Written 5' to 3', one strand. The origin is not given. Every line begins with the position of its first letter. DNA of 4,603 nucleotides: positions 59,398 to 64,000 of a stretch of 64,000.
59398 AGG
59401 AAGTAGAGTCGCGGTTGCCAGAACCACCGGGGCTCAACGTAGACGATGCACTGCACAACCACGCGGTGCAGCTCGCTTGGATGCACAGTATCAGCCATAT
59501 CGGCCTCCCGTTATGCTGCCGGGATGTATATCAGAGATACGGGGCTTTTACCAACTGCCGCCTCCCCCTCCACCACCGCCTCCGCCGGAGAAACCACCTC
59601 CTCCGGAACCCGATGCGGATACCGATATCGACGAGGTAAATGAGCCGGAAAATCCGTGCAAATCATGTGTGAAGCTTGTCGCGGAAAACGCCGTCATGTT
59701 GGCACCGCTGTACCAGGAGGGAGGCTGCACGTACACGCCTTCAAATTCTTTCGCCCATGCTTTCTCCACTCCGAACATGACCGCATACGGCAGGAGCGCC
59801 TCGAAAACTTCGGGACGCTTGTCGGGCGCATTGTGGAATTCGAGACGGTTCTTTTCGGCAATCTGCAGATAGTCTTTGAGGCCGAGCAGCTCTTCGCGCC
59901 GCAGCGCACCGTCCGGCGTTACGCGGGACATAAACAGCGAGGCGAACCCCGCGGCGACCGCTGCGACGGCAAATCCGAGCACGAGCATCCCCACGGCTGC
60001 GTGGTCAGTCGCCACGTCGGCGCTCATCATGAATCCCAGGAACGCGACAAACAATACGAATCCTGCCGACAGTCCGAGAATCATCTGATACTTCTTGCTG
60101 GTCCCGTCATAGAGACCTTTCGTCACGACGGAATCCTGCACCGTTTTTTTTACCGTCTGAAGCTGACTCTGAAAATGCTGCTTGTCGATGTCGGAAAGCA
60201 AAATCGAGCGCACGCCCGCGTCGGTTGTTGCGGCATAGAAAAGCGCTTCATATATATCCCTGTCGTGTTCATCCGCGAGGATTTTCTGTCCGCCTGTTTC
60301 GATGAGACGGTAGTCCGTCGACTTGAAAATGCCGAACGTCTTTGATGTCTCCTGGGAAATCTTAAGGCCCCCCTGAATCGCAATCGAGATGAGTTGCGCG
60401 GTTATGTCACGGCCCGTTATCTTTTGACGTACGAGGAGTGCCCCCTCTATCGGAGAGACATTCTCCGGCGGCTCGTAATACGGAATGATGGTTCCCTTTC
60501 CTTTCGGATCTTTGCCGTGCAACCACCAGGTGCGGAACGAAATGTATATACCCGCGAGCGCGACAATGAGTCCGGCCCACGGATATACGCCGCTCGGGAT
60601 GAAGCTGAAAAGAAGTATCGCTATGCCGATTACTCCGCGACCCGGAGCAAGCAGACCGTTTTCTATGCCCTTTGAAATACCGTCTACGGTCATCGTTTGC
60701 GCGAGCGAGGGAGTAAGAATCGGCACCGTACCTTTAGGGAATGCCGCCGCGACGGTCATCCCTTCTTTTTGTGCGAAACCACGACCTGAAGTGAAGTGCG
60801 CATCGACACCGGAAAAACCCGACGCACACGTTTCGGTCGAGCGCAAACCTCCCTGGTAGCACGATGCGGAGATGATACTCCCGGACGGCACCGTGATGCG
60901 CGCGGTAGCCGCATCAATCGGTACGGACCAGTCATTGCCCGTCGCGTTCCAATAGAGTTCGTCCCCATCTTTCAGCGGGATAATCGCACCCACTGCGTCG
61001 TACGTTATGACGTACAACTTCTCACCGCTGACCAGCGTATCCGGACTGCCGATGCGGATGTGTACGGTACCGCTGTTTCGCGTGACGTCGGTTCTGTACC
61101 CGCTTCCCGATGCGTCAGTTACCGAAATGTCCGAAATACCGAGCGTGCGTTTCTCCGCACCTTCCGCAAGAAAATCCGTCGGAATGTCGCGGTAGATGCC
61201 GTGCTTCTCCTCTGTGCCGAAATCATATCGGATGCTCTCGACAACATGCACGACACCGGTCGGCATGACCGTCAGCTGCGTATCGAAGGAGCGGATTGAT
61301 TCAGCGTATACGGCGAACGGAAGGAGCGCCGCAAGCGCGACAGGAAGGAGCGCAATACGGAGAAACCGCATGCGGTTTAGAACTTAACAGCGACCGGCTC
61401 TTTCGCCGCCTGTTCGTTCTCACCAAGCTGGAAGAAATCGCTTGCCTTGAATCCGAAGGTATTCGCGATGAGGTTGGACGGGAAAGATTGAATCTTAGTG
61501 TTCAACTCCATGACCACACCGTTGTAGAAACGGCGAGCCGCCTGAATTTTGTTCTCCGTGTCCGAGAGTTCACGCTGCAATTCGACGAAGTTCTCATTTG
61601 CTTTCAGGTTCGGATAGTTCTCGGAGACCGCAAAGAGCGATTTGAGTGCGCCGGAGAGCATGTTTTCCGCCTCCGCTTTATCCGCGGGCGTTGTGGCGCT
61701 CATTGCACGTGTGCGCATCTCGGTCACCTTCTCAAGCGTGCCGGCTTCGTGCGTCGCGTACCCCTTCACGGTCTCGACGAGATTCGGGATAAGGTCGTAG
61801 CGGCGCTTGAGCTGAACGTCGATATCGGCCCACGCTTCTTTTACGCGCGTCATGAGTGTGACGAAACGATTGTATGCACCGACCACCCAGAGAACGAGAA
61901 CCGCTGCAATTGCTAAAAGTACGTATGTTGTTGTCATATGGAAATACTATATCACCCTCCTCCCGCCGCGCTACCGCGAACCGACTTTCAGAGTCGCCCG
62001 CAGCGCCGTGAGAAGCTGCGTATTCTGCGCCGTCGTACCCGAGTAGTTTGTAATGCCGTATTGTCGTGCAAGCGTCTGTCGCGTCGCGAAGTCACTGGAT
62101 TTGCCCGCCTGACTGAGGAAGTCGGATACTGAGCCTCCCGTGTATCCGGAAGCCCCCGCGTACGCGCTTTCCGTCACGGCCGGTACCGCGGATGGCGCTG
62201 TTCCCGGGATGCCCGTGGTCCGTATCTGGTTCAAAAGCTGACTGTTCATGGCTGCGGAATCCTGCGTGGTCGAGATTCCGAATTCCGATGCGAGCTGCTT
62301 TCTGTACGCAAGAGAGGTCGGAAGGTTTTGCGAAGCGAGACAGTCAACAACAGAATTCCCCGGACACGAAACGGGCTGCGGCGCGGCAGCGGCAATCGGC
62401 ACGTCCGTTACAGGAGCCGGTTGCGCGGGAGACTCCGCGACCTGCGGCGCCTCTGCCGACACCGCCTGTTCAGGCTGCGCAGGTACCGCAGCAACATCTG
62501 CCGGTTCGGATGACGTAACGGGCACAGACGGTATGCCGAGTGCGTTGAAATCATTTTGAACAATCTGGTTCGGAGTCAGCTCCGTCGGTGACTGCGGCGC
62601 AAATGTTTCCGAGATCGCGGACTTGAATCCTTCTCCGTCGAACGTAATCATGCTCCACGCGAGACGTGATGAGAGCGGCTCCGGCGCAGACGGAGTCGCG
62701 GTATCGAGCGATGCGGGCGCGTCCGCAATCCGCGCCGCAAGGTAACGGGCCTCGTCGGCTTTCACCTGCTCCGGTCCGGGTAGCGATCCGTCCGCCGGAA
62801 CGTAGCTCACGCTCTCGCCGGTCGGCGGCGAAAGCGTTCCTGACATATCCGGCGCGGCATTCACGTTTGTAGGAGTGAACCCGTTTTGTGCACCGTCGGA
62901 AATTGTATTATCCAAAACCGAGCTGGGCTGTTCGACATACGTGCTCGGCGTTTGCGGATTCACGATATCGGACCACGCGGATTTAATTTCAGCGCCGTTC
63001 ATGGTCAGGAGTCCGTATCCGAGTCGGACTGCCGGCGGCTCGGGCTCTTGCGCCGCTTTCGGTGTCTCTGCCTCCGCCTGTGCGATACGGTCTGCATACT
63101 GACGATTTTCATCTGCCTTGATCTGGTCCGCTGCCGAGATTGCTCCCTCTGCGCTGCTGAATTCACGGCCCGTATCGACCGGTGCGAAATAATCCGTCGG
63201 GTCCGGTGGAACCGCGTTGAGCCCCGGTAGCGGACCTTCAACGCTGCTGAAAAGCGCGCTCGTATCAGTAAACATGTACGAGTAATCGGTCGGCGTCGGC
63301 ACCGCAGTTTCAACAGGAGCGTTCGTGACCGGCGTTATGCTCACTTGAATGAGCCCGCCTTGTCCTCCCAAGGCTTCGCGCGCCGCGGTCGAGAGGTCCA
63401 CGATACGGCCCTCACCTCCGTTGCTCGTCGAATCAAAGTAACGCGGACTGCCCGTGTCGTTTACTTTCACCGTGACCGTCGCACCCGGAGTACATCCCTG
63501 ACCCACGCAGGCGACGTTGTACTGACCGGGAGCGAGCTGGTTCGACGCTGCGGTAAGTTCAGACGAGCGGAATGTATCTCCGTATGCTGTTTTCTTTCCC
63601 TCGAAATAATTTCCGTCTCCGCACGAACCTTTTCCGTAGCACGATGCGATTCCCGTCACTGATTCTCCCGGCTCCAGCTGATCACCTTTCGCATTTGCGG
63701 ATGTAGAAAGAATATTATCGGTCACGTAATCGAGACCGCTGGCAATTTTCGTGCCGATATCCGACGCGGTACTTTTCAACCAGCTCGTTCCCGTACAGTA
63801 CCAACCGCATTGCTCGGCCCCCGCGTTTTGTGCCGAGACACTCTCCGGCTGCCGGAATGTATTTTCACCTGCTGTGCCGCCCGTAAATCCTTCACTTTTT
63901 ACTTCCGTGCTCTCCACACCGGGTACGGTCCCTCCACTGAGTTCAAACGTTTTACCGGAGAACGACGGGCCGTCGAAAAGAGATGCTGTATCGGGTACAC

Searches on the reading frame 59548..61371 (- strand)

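Call 41: search_protein_families(library=pfam, proteins=[window:59548-61371:-], max_evalue=0.00001)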
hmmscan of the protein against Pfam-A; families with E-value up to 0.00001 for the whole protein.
window:59548-61371:- (607 aa): 2 families
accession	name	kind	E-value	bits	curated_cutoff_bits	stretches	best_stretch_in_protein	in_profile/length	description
PF20990.2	DUF2207_C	-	3.8e-38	132.1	33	1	298-543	4-247/247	Predicted membrane protein (DUF2207) C-terminal domain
PF09972.14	DUF2207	-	1.8e-28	100.3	24.4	1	25-172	1-138/172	Predicted membrane protein (DUF2207) N-terminal domain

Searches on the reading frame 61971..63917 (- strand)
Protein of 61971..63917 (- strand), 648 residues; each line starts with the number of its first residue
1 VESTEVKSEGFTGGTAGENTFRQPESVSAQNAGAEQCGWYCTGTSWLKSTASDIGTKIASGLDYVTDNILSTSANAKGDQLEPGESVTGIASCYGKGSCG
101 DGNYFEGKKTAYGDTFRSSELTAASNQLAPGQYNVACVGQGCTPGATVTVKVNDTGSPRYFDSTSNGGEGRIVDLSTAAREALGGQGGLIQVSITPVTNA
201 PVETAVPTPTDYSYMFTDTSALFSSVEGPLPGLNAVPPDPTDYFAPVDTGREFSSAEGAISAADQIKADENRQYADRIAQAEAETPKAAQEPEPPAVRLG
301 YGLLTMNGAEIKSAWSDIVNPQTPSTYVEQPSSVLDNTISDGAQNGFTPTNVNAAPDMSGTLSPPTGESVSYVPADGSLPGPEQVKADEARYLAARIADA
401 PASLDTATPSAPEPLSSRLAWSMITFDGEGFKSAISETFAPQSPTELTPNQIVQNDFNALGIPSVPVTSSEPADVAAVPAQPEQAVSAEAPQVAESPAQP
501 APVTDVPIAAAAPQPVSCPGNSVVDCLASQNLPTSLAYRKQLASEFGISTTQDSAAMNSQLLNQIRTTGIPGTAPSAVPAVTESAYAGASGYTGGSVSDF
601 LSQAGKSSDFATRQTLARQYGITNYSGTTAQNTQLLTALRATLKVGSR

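Call 41: search_protein_families(library=pfam, proteins=[window:61971-63917:-], max_evalue=0.00001)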
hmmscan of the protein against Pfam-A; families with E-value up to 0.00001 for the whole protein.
window:61971-63917:- (648 aa): 2 families
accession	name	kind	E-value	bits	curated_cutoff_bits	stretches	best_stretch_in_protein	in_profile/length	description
PF12200.13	DUF3597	-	2.6e-11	44.6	29.8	1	472-565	20-115/127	Domain of unknown function (DUF3597)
PF03330.24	DPBB_1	-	2e-08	34.8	28.8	1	99-192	3-81/83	Lytic transglycolase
